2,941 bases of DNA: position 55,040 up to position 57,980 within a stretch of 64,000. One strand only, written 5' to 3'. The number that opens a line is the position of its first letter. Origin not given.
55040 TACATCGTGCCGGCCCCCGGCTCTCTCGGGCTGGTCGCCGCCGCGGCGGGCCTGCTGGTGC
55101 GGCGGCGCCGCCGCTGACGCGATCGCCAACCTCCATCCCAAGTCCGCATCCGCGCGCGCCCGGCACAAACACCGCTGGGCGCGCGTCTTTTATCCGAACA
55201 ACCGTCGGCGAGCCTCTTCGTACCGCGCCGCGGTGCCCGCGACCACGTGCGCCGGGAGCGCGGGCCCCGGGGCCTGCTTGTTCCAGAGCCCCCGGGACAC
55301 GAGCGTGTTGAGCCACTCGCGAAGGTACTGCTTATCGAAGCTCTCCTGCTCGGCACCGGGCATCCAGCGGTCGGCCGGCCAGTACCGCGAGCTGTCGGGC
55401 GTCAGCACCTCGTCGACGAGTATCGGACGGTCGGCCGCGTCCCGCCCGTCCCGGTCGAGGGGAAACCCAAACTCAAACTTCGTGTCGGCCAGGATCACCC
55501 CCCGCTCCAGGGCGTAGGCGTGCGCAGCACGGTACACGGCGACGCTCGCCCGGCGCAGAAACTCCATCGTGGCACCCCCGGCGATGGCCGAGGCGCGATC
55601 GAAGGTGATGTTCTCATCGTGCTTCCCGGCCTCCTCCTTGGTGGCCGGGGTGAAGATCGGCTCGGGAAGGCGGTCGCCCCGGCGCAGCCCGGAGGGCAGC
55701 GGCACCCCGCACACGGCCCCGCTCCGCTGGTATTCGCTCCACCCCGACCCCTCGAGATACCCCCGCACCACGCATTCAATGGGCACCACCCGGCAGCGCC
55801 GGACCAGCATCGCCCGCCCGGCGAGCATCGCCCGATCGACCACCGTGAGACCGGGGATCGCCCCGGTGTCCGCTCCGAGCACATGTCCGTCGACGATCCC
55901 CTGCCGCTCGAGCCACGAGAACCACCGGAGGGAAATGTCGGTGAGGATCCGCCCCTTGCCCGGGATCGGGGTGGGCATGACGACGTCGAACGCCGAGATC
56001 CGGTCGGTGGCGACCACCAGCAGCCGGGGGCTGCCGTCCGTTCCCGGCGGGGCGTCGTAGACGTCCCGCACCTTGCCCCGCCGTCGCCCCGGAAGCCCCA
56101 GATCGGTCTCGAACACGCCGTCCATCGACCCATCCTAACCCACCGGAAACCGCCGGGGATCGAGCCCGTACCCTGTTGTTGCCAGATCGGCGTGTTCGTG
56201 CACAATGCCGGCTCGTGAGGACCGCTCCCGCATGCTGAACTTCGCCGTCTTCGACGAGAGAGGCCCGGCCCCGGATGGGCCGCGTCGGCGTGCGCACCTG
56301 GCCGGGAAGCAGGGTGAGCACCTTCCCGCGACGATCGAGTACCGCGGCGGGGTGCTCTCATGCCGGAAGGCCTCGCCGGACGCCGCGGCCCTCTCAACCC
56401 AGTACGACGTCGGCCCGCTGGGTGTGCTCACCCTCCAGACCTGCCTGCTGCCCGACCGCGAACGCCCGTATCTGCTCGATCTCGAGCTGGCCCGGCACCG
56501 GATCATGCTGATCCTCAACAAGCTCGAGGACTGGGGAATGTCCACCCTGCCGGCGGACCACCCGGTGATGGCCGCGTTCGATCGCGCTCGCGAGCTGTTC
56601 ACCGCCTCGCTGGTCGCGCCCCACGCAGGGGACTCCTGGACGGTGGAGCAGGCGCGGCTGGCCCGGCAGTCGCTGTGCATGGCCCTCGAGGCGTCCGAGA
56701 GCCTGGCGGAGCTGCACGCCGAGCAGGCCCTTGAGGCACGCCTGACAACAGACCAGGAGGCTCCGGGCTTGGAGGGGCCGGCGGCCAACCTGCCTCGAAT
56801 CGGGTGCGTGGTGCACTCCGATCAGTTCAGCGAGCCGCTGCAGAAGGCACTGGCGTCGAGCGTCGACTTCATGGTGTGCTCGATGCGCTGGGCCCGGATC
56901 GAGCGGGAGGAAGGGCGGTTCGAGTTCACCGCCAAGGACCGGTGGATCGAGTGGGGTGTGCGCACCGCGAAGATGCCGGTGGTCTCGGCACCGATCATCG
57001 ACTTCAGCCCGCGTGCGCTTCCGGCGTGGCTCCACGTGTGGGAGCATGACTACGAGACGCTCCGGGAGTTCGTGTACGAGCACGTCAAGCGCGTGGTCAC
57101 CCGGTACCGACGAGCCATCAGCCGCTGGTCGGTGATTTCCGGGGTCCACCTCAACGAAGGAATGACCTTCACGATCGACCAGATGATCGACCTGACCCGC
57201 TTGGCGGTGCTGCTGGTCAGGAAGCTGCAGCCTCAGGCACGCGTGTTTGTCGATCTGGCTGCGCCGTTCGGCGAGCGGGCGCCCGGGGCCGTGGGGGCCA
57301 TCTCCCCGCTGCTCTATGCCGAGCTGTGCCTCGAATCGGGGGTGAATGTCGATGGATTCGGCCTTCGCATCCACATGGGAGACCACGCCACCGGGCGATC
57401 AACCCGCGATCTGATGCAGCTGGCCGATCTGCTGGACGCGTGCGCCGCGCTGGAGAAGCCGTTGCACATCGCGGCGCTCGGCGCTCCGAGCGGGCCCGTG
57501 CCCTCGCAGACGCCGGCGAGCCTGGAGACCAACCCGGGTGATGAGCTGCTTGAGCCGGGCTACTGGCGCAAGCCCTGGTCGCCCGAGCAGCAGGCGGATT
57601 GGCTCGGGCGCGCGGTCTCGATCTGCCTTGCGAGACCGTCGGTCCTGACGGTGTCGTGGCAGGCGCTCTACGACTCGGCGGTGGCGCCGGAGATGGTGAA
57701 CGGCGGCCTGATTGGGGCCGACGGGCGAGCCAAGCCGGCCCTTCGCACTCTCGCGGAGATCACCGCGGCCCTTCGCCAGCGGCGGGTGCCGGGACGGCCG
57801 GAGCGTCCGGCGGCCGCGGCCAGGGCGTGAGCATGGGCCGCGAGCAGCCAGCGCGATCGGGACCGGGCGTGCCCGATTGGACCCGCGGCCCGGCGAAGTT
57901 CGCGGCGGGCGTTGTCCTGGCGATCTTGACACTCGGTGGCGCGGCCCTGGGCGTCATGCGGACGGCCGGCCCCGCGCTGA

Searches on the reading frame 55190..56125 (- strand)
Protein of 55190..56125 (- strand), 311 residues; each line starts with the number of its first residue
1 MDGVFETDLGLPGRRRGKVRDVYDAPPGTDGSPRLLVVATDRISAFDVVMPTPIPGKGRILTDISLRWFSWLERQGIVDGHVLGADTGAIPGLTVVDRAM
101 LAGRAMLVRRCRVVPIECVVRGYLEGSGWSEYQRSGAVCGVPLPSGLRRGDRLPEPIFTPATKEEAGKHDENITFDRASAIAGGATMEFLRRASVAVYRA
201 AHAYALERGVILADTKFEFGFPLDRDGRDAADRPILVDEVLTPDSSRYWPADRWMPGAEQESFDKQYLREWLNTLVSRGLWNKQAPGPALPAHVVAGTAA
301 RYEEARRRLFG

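Call 26: search_protein_families(library=pfam, proteins=[window:55190-56125:-], max_evalue=0.001)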
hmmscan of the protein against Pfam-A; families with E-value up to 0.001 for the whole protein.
window:55190-56125:- (311 aa): 1 family
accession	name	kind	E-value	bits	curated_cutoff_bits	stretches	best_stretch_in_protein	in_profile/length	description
PF01259.24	SAICAR_synt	-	2.3e-68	230.9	20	1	16-276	4-223/233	SAICAR synthetase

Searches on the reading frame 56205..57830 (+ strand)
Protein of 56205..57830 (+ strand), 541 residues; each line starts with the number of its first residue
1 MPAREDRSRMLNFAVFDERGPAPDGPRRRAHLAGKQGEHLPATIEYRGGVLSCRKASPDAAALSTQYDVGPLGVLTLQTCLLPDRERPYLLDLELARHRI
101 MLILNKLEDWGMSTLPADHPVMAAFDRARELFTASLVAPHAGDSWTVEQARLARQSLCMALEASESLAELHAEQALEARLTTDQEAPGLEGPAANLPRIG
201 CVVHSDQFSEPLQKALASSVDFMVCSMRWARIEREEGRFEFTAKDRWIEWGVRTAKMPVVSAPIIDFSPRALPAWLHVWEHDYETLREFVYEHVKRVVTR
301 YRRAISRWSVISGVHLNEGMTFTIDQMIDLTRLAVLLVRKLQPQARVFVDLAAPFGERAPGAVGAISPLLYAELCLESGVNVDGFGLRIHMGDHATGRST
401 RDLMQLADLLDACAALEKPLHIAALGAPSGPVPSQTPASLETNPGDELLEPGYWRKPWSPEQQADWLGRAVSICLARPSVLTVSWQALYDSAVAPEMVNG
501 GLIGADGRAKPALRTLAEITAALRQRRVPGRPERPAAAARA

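Call 26: search_protein_families(library=pfam, proteins=[window:56205-57830:+], max_evalue=0.001)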
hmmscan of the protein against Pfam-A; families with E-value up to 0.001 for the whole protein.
window:56205-57830:+ (541 aa): 1 family
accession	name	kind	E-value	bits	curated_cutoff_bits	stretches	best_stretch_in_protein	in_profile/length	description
PF00331.26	Glyco_hydro_10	-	3.4e-10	40.1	22.1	1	198-416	12-227/311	Glycosyl hydrolase family 10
